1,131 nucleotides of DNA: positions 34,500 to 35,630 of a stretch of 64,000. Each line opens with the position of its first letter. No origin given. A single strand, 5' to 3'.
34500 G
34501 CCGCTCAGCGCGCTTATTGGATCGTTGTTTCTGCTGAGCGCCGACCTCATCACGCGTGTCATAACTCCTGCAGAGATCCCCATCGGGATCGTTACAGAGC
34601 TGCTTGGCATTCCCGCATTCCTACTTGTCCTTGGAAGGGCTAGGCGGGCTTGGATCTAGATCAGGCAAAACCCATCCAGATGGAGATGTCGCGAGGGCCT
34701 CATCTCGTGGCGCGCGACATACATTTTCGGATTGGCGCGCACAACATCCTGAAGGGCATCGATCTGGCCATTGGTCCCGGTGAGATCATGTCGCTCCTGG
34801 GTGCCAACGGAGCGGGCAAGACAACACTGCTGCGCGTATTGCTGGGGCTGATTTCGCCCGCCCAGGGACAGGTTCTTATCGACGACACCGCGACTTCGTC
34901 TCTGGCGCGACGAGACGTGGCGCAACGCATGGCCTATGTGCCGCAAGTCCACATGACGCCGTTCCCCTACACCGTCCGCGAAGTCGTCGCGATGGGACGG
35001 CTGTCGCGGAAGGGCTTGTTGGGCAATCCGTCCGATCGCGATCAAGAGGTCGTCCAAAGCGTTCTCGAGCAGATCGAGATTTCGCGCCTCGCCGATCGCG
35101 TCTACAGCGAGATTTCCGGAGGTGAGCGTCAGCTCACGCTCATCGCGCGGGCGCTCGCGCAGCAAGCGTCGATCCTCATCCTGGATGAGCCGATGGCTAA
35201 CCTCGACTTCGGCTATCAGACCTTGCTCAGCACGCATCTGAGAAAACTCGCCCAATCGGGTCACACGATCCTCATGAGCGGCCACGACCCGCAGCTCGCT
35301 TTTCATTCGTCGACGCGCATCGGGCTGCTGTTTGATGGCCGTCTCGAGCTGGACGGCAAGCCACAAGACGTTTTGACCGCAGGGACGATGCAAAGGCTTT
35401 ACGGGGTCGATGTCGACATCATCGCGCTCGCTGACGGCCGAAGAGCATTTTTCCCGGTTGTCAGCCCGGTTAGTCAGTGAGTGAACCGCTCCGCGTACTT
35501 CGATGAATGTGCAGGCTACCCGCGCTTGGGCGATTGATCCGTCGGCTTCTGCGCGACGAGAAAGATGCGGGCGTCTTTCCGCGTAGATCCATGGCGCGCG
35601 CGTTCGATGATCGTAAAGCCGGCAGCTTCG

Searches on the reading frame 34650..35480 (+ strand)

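Call 17: search_protein_families(library=pfam, proteins=[window:34650-35480:+], max_evalue=0.001)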
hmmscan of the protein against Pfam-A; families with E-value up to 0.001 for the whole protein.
window:34650-35480:+ (276 aa): 4 families
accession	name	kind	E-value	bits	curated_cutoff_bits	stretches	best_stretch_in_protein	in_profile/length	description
PF00005.33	ABC_tran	-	2.7e-32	112.7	25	1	34-183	1-137/137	ABC transporter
PF13304.12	AAA_21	-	6.4e-12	46.6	27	2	138-216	221-302/304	AAA domain, putative AbiEii toxin, Type IV TA system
PF02463.25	SMC_N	-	2e-06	27.8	40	1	46-215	26-201/220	RecF/RecN/SMC N terminal domain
PF13191.12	AAA_16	-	0.0004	21.3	32.6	1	42-207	22-165/167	AAA ATPase domain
